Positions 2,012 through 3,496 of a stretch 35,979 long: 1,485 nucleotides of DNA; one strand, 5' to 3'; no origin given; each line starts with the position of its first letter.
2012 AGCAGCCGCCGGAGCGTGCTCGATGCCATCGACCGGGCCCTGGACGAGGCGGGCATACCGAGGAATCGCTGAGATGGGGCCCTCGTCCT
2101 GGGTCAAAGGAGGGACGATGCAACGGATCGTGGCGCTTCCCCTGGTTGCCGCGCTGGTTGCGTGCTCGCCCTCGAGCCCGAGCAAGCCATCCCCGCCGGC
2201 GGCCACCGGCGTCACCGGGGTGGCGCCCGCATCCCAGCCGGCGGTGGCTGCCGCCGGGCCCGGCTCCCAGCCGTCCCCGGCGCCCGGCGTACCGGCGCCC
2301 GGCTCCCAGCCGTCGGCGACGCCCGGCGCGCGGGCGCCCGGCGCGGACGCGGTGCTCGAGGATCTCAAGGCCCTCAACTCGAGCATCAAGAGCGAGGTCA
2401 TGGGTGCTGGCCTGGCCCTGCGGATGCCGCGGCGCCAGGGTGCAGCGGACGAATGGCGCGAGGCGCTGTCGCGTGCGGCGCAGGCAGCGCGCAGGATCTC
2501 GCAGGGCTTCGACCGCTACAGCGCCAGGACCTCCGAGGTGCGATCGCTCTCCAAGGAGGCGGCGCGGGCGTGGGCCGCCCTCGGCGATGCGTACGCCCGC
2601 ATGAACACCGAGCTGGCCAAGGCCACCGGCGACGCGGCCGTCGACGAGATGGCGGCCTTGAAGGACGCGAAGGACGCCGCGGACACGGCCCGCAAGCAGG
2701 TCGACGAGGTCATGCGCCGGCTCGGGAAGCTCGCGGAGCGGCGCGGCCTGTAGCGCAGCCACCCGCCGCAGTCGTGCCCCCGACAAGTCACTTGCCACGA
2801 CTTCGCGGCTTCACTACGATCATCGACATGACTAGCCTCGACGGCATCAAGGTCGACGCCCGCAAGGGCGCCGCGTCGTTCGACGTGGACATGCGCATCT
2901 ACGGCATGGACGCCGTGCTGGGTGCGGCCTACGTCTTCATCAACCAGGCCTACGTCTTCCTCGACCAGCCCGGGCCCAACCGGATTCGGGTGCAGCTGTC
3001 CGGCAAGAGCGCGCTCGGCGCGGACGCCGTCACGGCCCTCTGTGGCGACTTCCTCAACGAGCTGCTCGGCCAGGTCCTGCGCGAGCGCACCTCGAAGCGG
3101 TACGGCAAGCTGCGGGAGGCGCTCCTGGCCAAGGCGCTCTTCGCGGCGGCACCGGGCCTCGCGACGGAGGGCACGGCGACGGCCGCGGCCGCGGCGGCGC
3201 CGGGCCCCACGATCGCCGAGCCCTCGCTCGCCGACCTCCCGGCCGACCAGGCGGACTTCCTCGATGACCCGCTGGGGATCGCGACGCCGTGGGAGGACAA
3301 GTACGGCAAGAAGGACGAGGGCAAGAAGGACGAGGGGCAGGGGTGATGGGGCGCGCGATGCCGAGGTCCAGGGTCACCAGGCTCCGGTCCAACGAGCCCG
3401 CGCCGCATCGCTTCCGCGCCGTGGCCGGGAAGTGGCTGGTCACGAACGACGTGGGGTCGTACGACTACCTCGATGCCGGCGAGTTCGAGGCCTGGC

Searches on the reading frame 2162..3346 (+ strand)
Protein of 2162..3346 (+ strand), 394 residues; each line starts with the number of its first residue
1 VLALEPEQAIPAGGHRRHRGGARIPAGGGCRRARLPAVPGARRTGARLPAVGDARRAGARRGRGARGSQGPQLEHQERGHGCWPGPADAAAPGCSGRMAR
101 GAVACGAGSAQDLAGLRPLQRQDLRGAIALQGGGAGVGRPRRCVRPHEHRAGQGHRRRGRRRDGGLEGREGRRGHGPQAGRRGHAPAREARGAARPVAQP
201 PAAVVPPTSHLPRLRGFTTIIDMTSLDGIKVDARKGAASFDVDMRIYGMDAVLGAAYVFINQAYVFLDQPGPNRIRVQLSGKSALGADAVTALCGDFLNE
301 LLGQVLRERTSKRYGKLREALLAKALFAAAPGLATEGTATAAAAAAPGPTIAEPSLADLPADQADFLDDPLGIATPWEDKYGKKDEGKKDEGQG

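Call 10: search_protein_families(library=pfam, proteins=[window:2162-3346:+], max_evalue=0.001)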
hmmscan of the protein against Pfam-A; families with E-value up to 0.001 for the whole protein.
window:2162-3346:+ (394 aa): 0 families

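Call 53: search_protein_families(library=ncbifam, proteins=[window:2162-3346:+], max_evalue=0.0001)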
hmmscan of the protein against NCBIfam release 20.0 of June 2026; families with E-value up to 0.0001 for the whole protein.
window:2162-3346:+ (394 aa): 1 family
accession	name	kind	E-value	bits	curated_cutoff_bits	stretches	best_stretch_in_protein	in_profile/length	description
TIGR03976.1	chp_LLNDYxLRE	equivalog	2e-12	47.3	50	1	242-326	1-84/90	His-Xaa-Ser system protein HxsD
